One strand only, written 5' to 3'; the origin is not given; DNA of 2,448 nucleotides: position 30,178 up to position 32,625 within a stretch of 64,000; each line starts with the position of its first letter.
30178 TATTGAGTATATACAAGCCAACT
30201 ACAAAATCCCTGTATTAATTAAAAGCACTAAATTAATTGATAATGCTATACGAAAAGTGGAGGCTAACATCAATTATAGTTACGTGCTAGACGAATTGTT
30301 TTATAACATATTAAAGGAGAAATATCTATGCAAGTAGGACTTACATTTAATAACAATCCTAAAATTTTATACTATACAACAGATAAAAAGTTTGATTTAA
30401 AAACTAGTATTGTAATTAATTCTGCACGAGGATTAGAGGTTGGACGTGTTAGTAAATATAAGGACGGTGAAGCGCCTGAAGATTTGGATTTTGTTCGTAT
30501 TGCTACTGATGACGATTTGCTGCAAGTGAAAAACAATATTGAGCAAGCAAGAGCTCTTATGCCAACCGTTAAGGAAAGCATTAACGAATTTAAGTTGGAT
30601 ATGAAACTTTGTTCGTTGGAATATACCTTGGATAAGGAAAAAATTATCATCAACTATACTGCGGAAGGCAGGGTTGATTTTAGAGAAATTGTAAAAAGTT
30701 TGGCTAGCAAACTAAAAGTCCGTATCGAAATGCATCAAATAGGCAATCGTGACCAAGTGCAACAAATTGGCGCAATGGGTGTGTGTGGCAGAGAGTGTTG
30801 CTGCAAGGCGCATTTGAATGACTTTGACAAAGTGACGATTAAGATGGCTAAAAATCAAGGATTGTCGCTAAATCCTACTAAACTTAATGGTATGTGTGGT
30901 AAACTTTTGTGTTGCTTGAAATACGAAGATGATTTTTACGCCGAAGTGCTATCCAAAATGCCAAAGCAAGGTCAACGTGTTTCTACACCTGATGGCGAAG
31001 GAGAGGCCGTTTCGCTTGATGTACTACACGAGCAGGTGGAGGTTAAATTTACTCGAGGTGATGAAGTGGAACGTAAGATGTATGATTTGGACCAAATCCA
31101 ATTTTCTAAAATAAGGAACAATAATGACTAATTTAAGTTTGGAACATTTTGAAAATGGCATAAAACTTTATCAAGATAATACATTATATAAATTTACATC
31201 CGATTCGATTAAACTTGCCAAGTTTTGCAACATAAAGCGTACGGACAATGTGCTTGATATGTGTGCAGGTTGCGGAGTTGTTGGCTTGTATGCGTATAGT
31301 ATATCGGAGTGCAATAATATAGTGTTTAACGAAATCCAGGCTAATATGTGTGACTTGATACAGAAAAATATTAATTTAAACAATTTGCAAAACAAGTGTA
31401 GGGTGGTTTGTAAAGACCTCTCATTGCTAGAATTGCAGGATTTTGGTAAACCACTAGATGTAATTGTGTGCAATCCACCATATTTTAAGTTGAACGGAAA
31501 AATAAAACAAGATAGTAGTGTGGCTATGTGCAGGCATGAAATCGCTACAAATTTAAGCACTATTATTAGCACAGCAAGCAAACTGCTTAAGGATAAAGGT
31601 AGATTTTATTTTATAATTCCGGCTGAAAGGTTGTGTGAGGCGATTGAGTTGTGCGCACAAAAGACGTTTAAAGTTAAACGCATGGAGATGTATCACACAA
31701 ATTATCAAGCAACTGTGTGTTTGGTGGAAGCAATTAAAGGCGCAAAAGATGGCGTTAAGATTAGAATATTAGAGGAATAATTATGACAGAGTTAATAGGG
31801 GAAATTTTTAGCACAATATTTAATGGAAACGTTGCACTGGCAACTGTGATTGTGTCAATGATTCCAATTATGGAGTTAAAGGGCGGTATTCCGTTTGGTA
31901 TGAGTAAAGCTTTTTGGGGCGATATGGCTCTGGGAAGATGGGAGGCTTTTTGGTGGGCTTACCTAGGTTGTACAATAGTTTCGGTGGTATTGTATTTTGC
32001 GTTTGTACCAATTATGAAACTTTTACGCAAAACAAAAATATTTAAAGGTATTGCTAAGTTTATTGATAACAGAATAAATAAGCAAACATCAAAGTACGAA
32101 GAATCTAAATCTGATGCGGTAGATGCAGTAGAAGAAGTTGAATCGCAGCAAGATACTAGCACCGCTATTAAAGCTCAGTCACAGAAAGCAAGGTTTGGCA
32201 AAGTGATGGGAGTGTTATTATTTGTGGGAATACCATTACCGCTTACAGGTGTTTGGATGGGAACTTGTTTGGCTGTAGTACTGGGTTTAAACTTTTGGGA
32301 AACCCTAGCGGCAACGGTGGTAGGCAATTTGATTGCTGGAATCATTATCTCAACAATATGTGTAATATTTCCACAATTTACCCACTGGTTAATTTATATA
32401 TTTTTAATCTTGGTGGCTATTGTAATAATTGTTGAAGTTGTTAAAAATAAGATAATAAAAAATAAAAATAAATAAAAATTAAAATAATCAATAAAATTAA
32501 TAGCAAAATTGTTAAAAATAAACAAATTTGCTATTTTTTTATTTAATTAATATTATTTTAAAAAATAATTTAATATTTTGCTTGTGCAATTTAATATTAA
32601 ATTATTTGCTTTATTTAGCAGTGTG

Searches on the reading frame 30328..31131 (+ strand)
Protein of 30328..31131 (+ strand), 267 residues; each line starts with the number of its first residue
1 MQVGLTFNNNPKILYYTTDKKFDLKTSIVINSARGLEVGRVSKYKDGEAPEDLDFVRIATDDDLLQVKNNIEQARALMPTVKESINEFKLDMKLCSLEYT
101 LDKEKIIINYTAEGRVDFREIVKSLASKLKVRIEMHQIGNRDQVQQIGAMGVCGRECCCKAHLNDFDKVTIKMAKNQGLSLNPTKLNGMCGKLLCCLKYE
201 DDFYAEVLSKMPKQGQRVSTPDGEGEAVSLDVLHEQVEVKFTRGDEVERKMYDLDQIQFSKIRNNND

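Call 44: search_protein_families(library=pfam, proteins=[window:30328-31131:+], max_evalue=0.001)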
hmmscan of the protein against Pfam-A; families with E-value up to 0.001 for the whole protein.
window:30328-31131:+ (267 aa): 1 family
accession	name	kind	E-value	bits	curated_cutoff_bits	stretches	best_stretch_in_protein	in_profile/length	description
PF04468.17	PSP1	-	2.5e-28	98.7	27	1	55-138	3-86/86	PSP1 C-terminal conserved region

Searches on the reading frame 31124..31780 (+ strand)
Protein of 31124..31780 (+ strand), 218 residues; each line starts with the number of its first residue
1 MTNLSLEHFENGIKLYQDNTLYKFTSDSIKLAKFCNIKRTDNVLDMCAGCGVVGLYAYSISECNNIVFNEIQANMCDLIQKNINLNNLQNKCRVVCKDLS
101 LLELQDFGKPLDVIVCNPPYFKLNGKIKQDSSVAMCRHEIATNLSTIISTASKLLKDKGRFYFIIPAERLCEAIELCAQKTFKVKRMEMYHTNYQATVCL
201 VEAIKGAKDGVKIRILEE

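Call 44: search_protein_families(library=pfam, proteins=[window:31124-31780:+], max_evalue=0.001)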
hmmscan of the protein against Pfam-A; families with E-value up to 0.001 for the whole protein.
window:31124-31780:+ (218 aa): 9 families
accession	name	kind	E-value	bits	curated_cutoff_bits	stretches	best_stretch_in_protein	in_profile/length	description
PF05175.20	MTS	-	5.2e-12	46.2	23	1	38-172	30-147/170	Methyltransferase small domain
PF03602.21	Cons_hypoth95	-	2e-10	41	24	1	25-129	24-131/182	Conserved hypothetical protein 95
PF02475.24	TRM5-TYW2_MTfase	-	2.6e-07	31.2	28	1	8-107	3-104/164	TRM5/TYW2 methyltransferase domain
PF10294.15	Methyltransf_16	-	3.6e-07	30.5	21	1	38-115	45-125/174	Lysine methyltransferase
PF07669.17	Eco57I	-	4.1e-05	24.2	25.3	1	79-168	42-137/171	Eco57I restriction-modification methylase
PF13649.12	Methyltransf_25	-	0.00057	21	27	0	43-117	1-71/97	Methyltransferase domain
PF06325.19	PrmA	-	0.0006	19.8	22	0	37-117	159-233/296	Ribosomal protein L11 methyltransferase (PrmA)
PF01555.25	N6_N4_Mtase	-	0.00091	19.7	26.7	0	112-185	2-75/221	DNA methylase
PF02384.22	N6_Mtase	-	0.00098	19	20.4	0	32-170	39-188/311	N-6 DNA Methylase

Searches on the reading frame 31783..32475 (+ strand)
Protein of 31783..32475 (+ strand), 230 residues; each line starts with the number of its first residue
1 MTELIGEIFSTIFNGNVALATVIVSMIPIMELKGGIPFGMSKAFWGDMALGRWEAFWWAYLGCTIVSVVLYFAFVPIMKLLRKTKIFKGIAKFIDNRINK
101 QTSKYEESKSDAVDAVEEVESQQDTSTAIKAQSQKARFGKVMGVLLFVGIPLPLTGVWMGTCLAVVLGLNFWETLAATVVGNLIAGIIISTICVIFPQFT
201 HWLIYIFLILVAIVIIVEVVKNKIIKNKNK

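Call 44: search_protein_families(library=pfam, proteins=[window:31783-32475:+], max_evalue=0.001)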
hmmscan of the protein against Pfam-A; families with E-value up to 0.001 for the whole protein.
window:31783-32475:+ (230 aa): 1 family
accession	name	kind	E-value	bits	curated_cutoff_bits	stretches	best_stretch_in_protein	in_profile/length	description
PF06695.16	Sm_multidrug_ex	-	3e-24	86.4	30.7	1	31-188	1-121/121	Putative small multi-drug export protein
